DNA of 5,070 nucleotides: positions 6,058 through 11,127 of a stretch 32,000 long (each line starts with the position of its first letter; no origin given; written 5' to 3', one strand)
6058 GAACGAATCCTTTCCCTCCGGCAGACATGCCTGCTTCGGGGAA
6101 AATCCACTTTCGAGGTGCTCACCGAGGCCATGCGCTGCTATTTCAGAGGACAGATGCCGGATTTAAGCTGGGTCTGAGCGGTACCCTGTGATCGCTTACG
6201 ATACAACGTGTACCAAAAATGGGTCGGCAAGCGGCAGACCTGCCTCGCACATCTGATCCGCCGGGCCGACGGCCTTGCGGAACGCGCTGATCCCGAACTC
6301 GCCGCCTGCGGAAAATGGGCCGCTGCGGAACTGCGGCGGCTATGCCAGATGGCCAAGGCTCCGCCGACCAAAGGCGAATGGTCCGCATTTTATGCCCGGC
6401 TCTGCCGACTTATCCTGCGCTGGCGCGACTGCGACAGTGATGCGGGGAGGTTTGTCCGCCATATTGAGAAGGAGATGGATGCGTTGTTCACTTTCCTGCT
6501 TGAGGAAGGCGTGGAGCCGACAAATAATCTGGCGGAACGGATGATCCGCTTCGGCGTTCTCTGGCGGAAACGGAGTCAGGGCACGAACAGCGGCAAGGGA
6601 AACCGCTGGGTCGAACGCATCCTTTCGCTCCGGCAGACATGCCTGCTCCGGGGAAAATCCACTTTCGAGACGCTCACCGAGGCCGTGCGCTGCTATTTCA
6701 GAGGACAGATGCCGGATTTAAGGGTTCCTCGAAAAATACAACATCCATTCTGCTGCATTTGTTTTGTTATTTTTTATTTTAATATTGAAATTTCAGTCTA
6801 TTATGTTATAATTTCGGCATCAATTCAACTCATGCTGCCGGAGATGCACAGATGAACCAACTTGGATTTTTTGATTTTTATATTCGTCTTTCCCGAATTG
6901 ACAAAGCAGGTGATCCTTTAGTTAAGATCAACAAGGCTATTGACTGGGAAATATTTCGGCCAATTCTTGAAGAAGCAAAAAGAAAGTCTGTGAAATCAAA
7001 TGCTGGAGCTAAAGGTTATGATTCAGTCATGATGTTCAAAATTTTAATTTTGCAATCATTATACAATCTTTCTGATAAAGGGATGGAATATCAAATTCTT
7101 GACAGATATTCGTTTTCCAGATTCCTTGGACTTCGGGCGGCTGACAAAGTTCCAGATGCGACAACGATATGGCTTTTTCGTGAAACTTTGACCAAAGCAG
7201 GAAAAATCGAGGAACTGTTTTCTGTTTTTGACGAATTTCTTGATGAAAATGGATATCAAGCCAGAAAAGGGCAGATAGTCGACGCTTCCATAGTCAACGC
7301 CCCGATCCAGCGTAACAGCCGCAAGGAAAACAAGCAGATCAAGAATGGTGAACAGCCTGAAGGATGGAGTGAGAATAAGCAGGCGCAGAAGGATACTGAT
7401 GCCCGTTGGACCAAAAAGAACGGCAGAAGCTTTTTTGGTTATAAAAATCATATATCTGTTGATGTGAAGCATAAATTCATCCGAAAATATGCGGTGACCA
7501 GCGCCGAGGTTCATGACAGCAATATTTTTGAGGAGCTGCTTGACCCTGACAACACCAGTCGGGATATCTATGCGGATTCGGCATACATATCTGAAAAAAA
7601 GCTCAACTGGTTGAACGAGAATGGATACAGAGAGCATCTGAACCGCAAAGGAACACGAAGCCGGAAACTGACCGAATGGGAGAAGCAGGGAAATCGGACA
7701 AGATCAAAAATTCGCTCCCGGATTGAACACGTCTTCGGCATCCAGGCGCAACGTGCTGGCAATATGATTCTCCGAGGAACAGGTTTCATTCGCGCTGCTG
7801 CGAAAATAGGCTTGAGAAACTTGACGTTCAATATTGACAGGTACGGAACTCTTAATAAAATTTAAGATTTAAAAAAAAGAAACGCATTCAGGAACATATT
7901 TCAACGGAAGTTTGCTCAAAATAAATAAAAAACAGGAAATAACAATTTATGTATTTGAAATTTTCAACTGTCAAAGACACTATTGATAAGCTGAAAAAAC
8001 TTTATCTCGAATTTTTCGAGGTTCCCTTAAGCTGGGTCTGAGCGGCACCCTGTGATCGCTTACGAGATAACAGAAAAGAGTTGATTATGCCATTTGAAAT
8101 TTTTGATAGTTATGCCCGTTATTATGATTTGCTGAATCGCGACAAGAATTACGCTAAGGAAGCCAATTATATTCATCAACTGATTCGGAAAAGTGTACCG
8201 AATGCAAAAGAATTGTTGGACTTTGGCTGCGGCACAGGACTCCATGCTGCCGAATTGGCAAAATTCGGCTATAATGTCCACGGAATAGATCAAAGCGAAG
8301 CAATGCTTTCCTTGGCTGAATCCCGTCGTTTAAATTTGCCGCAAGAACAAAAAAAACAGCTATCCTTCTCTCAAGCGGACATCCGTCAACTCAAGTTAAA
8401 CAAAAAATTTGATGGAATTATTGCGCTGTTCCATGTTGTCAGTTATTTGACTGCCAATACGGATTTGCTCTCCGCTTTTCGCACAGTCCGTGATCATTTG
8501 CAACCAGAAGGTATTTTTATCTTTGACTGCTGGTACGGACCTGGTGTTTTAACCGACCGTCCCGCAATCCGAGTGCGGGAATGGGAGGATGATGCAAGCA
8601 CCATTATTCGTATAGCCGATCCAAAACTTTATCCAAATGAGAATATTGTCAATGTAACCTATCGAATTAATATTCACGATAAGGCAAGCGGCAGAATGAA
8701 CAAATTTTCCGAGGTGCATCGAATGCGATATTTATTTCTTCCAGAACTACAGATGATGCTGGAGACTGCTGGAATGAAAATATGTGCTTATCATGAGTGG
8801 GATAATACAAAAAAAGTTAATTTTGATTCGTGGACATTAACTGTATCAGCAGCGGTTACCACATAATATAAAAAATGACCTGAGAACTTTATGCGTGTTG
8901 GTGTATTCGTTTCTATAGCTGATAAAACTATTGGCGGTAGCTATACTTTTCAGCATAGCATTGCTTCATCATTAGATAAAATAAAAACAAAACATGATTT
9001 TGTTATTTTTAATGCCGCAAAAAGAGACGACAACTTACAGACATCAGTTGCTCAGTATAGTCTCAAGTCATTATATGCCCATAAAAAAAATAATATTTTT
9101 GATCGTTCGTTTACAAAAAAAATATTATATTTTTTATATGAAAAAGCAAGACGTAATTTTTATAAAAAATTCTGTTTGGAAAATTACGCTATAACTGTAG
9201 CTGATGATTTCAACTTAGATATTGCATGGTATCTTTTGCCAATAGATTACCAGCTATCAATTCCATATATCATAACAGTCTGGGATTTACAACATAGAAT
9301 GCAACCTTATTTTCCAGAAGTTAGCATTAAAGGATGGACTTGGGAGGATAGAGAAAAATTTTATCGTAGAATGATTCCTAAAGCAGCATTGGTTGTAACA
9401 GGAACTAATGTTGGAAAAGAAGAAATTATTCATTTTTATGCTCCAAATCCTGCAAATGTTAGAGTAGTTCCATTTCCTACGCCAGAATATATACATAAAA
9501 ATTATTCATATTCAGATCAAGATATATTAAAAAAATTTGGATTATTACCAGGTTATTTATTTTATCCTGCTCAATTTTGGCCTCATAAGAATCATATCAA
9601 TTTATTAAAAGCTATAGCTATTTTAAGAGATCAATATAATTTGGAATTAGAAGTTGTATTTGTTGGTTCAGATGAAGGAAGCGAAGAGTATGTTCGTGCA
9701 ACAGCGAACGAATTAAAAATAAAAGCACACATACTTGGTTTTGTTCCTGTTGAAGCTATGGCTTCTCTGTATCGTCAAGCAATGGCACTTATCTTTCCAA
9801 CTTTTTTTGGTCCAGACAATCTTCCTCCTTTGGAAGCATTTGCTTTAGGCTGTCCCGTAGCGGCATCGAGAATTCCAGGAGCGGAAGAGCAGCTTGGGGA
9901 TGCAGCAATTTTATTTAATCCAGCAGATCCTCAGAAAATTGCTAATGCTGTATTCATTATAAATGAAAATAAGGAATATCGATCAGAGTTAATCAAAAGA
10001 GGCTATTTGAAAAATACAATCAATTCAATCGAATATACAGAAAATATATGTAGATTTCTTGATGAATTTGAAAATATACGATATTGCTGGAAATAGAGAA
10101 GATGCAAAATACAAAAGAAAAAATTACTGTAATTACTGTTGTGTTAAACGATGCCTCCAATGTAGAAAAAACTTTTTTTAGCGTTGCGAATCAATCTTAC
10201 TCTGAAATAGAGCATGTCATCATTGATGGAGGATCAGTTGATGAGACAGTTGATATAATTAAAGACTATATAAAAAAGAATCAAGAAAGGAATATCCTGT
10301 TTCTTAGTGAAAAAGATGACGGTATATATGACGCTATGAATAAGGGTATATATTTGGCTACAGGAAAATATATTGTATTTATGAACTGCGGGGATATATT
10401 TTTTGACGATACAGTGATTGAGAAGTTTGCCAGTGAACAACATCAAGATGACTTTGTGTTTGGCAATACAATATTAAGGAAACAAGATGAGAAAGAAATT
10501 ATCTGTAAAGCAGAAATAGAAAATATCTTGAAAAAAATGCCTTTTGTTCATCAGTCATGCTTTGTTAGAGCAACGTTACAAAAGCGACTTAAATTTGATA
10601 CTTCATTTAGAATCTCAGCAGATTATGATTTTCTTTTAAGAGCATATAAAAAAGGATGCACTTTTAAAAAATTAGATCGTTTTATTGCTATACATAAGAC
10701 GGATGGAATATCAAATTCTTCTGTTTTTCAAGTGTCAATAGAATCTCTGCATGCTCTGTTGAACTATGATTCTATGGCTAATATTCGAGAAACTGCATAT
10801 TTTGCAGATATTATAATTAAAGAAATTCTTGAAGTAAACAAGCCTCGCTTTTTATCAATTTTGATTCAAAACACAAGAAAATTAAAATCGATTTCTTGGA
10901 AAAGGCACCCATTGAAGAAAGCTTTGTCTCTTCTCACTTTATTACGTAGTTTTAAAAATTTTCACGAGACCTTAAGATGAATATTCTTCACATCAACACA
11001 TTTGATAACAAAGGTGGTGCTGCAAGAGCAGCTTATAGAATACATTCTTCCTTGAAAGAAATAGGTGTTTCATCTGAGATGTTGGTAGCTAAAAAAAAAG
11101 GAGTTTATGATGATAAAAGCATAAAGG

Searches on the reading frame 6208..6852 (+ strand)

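Call 5: search_protein_families(library=pfam, proteins=[window:6208-6852:+], max_evalue=0.001)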
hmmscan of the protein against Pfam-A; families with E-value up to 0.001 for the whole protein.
window:6208-6852:+ (215 aa): 1 family
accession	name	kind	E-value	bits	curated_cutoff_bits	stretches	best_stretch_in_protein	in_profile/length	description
PF03050.20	DDE_Tnp_IS66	-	1e-08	35.4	23.1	1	9-131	149-281/284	Transposase IS66 family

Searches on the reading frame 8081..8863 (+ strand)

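Call 5: search_protein_families(library=pfam, proteins=[window:8081-8863:+], max_evalue=0.001)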
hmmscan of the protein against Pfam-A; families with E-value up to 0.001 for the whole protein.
window:8081-8863:+ (261 aa): 11 families
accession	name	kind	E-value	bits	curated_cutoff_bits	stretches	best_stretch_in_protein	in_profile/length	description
PF13649.12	Methyltransf_25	-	6.8e-17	62.4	27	1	46-144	2-97/97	Methyltransferase domain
PF08242.18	Methyltransf_12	-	1.1e-15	58.6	30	1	46-146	1-98/98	Methyltransferase domain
PF08241.18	Methyltransf_11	-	1.2e-15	58.3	21.2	1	46-148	1-95/95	Methyltransferase domain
PF13847.12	Methyltransf_31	-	1e-14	54.9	27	1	42-149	4-110/145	Methyltransferase domain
PF13489.12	Methyltransf_23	-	1.3e-12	48.2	27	1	39-151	20-119/164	Methyltransferase domain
PF05401.17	NodS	-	3.6e-07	30.6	24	1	30-149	30-145/201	Nodulation protein S (NodS)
PF01209.24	Ubie_methyltran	-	3.9e-07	30.1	20.1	1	6-146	11-149/233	ubiE/COQ5 methyltransferase family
PF05175.20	MTS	-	1.7e-06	28.3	23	1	41-116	31-105/170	Methyltransferase small domain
PF03848.20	TehB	-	2.2e-06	27.7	20.4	1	43-125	32-110/193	Tellurite resistance protein TehB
PF13679.12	Methyltransf_32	-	9.6e-05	22.8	27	1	28-116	10-108/143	Methyltransferase domain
PF02353.26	CMAS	-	0.00022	21.1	27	1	25-150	46-166/273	Mycolic acid cyclopropane synthetase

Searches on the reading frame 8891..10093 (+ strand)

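Call 5: search_protein_families(library=pfam, proteins=[window:8891-10093:+], max_evalue=0.001)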
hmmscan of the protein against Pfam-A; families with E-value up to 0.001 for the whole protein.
window:8891-10093:+ (401 aa): 2 families
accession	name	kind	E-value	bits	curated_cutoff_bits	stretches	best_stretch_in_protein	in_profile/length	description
PF00534.26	Glycos_transf_1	-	5.8e-22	78.5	26.4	1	222-372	17-170/172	Glycosyl transferases group 1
PF13692.12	Glyco_trans_1_4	-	4.1e-19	69.7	27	1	223-354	4-136/142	Glycosyl transferases group 1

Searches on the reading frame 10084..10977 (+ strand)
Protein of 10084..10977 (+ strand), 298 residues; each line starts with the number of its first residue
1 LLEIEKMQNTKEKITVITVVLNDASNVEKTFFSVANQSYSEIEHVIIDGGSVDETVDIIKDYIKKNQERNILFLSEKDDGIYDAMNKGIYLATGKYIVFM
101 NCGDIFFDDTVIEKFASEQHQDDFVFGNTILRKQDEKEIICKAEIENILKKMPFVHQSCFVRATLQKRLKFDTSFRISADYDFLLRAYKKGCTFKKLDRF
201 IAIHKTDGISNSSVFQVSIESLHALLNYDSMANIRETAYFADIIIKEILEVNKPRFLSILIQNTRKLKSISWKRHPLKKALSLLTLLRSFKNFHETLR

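Call 5: search_protein_families(library=pfam, proteins=[window:10084-10977:+], max_evalue=0.001)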
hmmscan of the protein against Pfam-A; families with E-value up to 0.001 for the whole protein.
window:10084-10977:+ (298 aa): 2 families
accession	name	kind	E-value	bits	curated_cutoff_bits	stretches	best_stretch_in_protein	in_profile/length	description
PF00535.33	Glycos_transf_2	-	5.3e-23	82.2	23.3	1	15-139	1-125/168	Glycosyl transferase family 2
PF10111.15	Glyco_tranf_2_2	-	4.5e-05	23.5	27.3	1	17-116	3-103/276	Glycosyltransferase like family 2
